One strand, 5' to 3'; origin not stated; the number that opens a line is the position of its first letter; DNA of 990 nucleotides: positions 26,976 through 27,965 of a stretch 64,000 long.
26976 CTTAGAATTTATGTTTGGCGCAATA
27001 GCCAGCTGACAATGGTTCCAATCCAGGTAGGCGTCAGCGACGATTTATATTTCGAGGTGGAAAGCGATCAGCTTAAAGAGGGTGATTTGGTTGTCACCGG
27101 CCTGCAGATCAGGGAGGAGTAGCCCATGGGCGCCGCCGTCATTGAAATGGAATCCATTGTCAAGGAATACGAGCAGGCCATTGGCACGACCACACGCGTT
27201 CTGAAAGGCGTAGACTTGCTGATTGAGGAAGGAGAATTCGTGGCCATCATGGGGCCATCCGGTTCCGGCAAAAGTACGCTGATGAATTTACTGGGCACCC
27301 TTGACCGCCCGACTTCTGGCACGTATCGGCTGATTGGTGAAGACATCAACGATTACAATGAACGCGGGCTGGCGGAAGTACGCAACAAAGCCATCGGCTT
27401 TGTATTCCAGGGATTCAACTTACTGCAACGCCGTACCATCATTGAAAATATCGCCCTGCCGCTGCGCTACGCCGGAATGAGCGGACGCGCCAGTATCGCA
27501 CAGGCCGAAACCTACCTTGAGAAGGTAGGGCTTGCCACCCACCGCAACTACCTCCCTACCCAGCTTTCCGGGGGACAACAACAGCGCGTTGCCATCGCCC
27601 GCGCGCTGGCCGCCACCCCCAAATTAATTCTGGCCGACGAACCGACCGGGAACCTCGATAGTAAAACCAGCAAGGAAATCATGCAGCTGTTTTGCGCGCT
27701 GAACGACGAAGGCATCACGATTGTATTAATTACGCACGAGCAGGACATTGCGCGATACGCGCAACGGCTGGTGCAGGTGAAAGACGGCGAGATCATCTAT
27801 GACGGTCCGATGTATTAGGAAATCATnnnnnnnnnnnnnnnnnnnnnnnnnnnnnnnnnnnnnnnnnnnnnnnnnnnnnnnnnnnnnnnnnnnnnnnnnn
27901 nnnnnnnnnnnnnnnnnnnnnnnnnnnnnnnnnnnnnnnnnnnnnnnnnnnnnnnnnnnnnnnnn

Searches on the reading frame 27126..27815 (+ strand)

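Call 35: search_protein_families(library=pfam, proteins=[window:27126-27815:+])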
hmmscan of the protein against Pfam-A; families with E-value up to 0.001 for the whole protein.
window:27126-27815:+ (230 aa): 5 families
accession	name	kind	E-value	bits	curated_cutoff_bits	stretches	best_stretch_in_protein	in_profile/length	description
PF00005.33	ABC_tran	-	1.4e-33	116.8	25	1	26-174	1-136/137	ABC transporter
PF13304.12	AAA_21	-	2.8e-08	34.6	27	0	144-204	235-298/304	AAA domain, putative AbiEii toxin, Type IV TA system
PF02463.25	SMC_N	-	1.3e-07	31.7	40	1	143-219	133-212/220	RecF/RecN/SMC N terminal domain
PF13555.12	AAA_29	-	0.00042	20.5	27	1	32-53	18-39/61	P-loop containing region of AAA domain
PF03193.22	RsgA_GTPase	-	0.00066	20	30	0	32-57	103-127/174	RsgA GTPase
